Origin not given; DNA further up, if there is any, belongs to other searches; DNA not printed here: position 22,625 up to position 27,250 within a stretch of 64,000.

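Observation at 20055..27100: Candidate ether-lipid / plasmalogen locus: GpsA paralog divergent from a GT4 + fused PlsA/PlsR-like reductase operon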

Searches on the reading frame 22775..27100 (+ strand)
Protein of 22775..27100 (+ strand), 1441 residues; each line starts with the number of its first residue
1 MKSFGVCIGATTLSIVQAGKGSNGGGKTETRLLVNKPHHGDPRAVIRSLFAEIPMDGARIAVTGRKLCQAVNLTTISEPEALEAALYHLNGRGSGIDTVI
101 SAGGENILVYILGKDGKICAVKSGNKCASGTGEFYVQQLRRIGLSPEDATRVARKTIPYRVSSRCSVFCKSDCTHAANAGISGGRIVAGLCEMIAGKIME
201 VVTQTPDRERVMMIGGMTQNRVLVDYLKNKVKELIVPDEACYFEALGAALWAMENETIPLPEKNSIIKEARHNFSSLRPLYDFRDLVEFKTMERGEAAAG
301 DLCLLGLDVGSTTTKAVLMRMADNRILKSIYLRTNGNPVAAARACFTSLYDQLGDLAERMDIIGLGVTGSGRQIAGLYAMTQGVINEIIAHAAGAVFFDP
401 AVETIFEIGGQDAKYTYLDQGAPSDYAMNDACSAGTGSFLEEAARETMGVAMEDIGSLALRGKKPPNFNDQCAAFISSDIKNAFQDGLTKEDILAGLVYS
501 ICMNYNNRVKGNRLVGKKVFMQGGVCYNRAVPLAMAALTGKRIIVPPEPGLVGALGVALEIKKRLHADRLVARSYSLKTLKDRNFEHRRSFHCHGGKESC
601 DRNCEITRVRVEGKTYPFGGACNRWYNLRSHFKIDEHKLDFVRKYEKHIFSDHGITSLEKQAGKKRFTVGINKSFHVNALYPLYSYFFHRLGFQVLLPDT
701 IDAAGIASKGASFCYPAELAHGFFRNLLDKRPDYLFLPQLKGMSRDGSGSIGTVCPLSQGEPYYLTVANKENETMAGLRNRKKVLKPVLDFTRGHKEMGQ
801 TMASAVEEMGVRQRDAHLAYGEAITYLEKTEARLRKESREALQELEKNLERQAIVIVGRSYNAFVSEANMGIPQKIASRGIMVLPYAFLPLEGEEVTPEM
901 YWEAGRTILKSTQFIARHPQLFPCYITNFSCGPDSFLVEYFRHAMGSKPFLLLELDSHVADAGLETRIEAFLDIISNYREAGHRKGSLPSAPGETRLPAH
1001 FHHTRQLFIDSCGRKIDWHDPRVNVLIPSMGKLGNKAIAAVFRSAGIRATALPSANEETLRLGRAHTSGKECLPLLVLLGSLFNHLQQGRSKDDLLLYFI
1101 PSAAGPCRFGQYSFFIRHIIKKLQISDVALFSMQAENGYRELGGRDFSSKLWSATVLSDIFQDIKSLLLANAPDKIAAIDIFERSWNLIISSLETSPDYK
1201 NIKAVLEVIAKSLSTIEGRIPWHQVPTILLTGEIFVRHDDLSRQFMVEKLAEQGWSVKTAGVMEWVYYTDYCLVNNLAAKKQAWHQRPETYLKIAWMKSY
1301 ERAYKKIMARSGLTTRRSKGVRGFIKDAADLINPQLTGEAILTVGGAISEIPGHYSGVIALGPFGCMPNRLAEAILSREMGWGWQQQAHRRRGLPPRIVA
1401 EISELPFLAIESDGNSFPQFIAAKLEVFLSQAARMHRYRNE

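Call 5: search_protein_families(library=pfam, proteins=[window:22775-27100:+], max_evalue=0.01)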
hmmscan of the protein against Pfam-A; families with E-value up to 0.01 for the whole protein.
window:22775-27100:+ (1441 aa): 4 families
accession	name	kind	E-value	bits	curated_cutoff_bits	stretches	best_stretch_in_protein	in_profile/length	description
PF01869.26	BcrAD_BadFG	-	2.5e-68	231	31.5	2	305-559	1-269/271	BadF/BadG/BcrA/BcrD ATPase family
PF09989.15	DUF2229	-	1.4e-43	149.5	29.4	1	668-885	1-214/218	CoA enzyme activase uncharacterised domain (DUF2229)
PF02782.22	FGGY_C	-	2.2e-05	24.8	27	1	462-559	97-192/198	FGGY family of carbohydrate kinases, C-terminal domain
PF06050.19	HGD-D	-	0.0011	19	28.4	0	925-975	289-342/342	2-hydroxyglutaryl-CoA dehydratase, D-component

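Call 6: search_protein_families(library=ncbifam, proteins=[window:22775-27100:+], max_evalue=0.01)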
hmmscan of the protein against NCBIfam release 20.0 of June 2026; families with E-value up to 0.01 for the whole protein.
window:22775-27100:+ (1441 aa): 6 families
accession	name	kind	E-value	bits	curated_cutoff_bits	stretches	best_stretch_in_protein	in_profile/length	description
TIGR00241.1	CoA_E_activ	domain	1.2e-68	231.3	125.4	2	305-559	3-247/248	acyl-CoA dehydratase activase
TIGR03286.1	methan_mark_15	hypoth_equivalog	9.8e-42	143.3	455.75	2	305-559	147-399/404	methanogenesis marker 15 protein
TIGR02261.1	benz_CoA_red_D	equivalog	3.7e-31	108.3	312.85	2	306-531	5-227/262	benzoyl-CoA reductase subunit D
TIGR02259.1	benz_CoA_red_A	equivalog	1.3e-28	99.9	578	2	369-531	235-397/432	benzoyl-CoA reductase subunit A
TIGR03192.1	benz_CoA_bzdQ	equivalog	1.1e-26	94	380.2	2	303-559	33-284/293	benzoyl-CoA reductase, bzd-type, subunit Q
NF009842.0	PRK13317.1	equivalog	0.001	18.5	234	0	305-397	5-86/277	type II pantothenate kinase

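Call 7: find_homologous_proteins(query=window:22775-27097:+, max_evalue=1e-10)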
Query window:22775-27097:+ (1441 aa): 7568 proteins with E <= 1e-10 among 8000 candidates; the best 120 are listed.
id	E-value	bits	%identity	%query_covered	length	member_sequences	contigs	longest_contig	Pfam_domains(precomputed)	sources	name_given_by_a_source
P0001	0.0e+0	3327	100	100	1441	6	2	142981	PF01869.27,PF09989.16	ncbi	ncbi:MAG: acyl-CoA dehydratase activase [Syntrophales bacterium]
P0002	0.0e+0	2983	90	100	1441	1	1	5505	PF01869.27,PF02782.23,PF09989.16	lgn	-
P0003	0.0e+0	2624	79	100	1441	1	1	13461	PF01869.27,PF09989.16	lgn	-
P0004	0.0e+0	2275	69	100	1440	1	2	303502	PF01869.27,PF09989.16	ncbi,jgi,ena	-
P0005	0.0e+0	2247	68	100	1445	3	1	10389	PF01869.27,PF09989.16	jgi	jgi:predicted CoA-substrate-specific enzyme activase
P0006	0.0e+0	2226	67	100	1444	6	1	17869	PF01869.27,PF09989.16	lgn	-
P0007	0.0e+0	2212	68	100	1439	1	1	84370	PF01869.27,PF09989.16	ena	-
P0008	0.0e+0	2191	66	100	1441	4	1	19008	PF01869.27,PF02782.23,PF09989.16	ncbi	-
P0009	0.0e+0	2179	66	100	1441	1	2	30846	PF01869.27,PF02782.23,PF09989.16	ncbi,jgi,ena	-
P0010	0.0e+0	2165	65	100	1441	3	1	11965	PF01869.27,PF02782.23,PF09989.16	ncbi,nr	ncbi:MAG: acyl-CoA dehydratase activase [Syntrophales bacterium]|nr:acyl-CoA dehydratase activase [S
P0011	0.0e+0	2152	65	100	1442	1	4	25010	PF01869.27,PF02782.23,PF09989.16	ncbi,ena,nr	ncbi:MAG TPA: acyl-CoA dehydratase activase [Syntrophales bacterium]|nr:acyl-CoA dehydratase activas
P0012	0.0e+0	2123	64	100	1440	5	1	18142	PF01869.27,PF09989.16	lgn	-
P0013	0.0e+0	2123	64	100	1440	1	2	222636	PF01869.27,PF02782.23,PF09989.16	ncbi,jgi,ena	-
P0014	0.0e+0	2075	63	100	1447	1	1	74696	PF01869.27,PF09989.16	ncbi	-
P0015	0.0e+0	1952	59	100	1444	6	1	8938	PF01869.27,PF02782.23,PF09989.16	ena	-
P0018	0.0e+0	1869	57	100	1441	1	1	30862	PF01869.27,PF02782.23,PF09989.16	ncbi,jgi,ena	ncbi:MAG: acyl-CoA dehydratase activase [Syntrophales bacterium]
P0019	0.0e+0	1865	58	100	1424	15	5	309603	PF01869.27,PF02782.23,PF09989.16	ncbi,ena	-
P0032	0.0e+0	1830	56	100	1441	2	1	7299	PF01869.27,PF02782.23,PF09989.16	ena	-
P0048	0.0e+0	1816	55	100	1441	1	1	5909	PF01869.27,PF09989.16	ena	-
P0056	0.0e+0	1801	55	100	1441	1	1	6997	PF01869.27,PF09989.16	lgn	-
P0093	0.0e+0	1743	53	100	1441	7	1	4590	PF01869.27,PF09989.16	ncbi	-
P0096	0.0e+0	1742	53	100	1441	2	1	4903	PF01869.27,PF09989.16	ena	-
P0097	0.0e+0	1739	53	100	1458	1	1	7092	PF01869.27,PF09989.16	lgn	-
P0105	0.0e+0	1727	53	100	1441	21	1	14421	PF01869.27,PF09989.16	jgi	-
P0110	0.0e+0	1720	53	100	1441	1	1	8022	PF01869.27,PF09989.16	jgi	-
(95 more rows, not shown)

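Call 13: search_solved_structures(query=window:22775-27097:+, max_evalue=0.01, show_alignments=0)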
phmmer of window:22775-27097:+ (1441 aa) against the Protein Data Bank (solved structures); distinct sequences matched with E-value up to 0.01: 5.
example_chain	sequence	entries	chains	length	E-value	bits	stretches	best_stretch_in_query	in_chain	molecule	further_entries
4eht_A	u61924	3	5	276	2.2e-33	117.8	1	304-560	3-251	Activator of 2-hydroxyisocaproyl-CoA dehydratase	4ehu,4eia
1hux_A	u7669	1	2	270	2e-28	101.4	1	304-564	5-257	ACTIVATOR OF (R)-2-HYDROXYGLUTARYL-COA DEHYDRATASE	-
9gai_D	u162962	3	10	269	8.2e-26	92.7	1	306-567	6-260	3-methylbenzoyl-CoA reductase alpha subunit MbdQ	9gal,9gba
7yyl_E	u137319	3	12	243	3e-20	74.3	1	305-560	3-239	Putative CoA-substrate-specific enzyme activase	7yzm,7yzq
9gai_C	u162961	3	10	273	9.3e-16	59.4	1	304-527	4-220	3-methylbenzoyl-CoA reductase delta subunit MbdP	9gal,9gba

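Call 16: find_encoding_contigs(protein=P0004, flank=8000, max_places=2)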
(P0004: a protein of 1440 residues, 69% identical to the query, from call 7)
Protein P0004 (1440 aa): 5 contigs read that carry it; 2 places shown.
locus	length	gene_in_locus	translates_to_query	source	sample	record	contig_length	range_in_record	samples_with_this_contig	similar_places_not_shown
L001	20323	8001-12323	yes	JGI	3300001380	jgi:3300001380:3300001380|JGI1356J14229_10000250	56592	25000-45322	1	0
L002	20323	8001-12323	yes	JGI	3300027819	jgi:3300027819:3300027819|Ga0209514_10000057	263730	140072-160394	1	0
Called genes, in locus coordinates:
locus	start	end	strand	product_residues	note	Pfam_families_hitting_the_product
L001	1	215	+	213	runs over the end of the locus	PF13580:SIS_2, PF01380:SIS (weak)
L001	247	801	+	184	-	PF01025:GrpE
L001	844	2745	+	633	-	PF00012:HSP70, PF06723:MreB_Mbl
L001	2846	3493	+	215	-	PF13091:PLDc_2, PF17941:PP_kinase_C_1 (weak)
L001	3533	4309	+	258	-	PF01975:SurE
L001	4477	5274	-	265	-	PF04116:FA_hydroxylase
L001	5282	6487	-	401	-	PF01210:NAD_Gly3P_dh_N, PF07479:NAD_Gly3P_dh_C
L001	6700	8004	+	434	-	PF08323:Glyco_transf_5, PF13579:Glyco_trans_4_4, PF13439:Glyco_transf_4, PF20706:GT4-conflict, PF00534:Glycos_transf_1, PF13692:Glyco_trans_1_4, PF13524:Glyco_trans_1_2 (weak)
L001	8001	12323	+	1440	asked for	PF01869:BcrAD_BadFG, PF09989:DUF2229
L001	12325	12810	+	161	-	PF01584:CheW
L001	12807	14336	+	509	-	PF13432:TPR_16 (faint), PF01739:CheR, PF08242:Methyltransf_12 (faint), PF07719:TPR_2 (faint), PF13176:TPR_7 (faint), PF14559:TPR_19 (faint), PF00515:TPR_1 (faint), PF13181:TPR_8 (faint), +1 more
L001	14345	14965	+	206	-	PF01584:CheW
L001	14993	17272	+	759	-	PF12729:4HB_MCP_1, PF00989:PAS, PF08448:PAS_4, PF13426:PAS_9, PF00989:PAS, PF08448:PAS_4, PF13426:PAS_9, PF00015:MCPsignal, +2 more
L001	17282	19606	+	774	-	PF01627:Hpt, PF02518:HATPase_c, PF01584:CheW, PF00072:Response_reg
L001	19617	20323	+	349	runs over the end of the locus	PF00072:Response_reg, PF01339:CheB_methylest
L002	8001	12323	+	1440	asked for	PF01869:BcrAD_BadFG, PF09989:DUF2229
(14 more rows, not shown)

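Call 17: find_encoding_contigs(protein=P0019, flank=8000, max_places=2)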
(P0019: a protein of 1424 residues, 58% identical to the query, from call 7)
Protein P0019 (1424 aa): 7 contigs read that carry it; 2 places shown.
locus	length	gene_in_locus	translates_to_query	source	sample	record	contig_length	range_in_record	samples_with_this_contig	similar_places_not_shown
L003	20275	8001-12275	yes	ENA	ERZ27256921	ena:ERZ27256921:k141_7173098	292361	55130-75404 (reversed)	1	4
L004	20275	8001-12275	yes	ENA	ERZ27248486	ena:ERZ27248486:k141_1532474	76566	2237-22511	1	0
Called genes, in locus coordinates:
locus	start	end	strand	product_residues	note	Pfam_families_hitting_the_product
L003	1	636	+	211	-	PF00117:GATase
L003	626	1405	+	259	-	PF00977:His_biosynth, PF01207:Dus (faint), PF02581:TMP-TENI (faint), PF03060:NMO (faint)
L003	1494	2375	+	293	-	PF01680:SOR_SNZ, PF01207:Dus (faint), PF05690:ThiG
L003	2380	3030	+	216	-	PF01174:SNO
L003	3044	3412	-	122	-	-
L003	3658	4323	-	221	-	-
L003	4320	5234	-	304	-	PF02470:MlaD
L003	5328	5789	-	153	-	-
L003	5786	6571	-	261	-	PF02405:MlaE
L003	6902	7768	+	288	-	PF01557:FAA_hydrolase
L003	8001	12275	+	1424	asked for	PF01869:BcrAD_BadFG, PF02782:FGGY_C (faint), PF01869:BcrAD_BadFG, PF09989:DUF2229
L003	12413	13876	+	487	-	PF00089:Trypsin, PF13365:Trypsin_2, PF00595:PDZ, PF13180:PDZ_2, PF17820:PDZ_6, PF00595:PDZ, PF13180:PDZ_2, PF17820:PDZ_6, +1 more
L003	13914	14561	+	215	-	PF00730:HhH-GPD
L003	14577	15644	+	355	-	PF02811:PHP (weak)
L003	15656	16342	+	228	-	PF04028:DUF374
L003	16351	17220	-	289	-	PF05096:Glu_cyclase_2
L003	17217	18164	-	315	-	PF00698:Acyl_transf_1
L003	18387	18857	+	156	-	-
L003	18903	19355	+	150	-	PF12900:Pyridox_ox_2, PF01243:PNPOx_N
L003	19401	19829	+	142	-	PF03013:Pyr_excise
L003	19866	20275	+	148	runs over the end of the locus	-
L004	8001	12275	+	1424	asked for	PF01869:BcrAD_BadFG, PF02782:FGGY_C (faint), PF01869:BcrAD_BadFG, PF09989:DUF2229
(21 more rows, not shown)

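Call 18: find_related_loci(query=window:22775-27097:+, collection=genome_contigs, flank=10000)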
Query window:22775-27097:+ (1441 aa) in genome_contigs; peptide patterns used: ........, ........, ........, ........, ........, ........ (x = any residue, [..] = any of these).
12 stretches matched a pattern, but none encodes a relative of the query by tblastn (E <= 1e-3).

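Call 20: find_encoding_contigs(protein=P0013, flank=8000, max_places=1)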
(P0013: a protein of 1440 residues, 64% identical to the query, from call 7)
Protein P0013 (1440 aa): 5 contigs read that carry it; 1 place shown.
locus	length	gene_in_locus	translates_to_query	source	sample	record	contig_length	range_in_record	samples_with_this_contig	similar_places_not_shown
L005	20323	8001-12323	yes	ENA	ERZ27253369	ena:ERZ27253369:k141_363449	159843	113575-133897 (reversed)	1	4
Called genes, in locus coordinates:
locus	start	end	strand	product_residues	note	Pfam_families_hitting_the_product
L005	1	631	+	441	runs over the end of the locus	PF13632:Glyco_trans_2_3 (weak)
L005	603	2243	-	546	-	PF07992:Pyr_redox_2, PF13450:NAD_binding_8 (faint), PF13738:Pyr_redox_3 (weak), PF00070:Pyr_redox, PF02852:Pyr_redox_dim, PF00581:Rhodanese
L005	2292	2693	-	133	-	PF01982:CTP-dep_RFKase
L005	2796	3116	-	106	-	-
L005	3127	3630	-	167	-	PF03061:4HBT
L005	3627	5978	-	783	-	PF02190:LON_substr_bdg, PF00004:AAA, PF07728:AAA_5 (weak), PF22667:Lon_lid, PF05362:Lon_C, PF13541:ChlI (faint)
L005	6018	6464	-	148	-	PF00011:HSP20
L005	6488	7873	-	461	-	PF02878:PGM_PMM_I, PF02879:PGM_PMM_II, PF02880:PGM_PMM_III, PF00408:PGM_PMM_IV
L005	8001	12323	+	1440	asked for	PF01869:BcrAD_BadFG, PF02782:FGGY_C (faint), PF01869:BcrAD_BadFG, PF09989:DUF2229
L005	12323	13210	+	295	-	PF02899:Phage_int_SAM_1, PF13495:Phage_int_SAM_4, PF00589:Phage_integrase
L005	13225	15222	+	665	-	PF12895:ANAPC3 (weak), PF13371:TPR_9 (weak), PF13424:TPR_12 (weak), PF00515:TPR_1 (weak), PF13414:TPR_11, PF13432:TPR_16, PF23914:TPR_CcmH_CycH, PF13432:TPR_16, +26 more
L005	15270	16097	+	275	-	PF00793:DAHP_synth_1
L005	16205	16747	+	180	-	PF00702:Hydrolase (faint), PF08282:Hydrolase_3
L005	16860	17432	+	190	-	PF06835:LptC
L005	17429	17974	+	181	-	PF03968:LptD_N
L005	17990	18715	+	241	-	PF00005:ABC_tran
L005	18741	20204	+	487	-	PF00309:Sigma54_AID, PF04963:Sigma54_CBD, PF04552:Sigma54_DBD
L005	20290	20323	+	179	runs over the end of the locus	PF02482:Ribosomal_S30AE, PF16321:Ribosom_S30AE_C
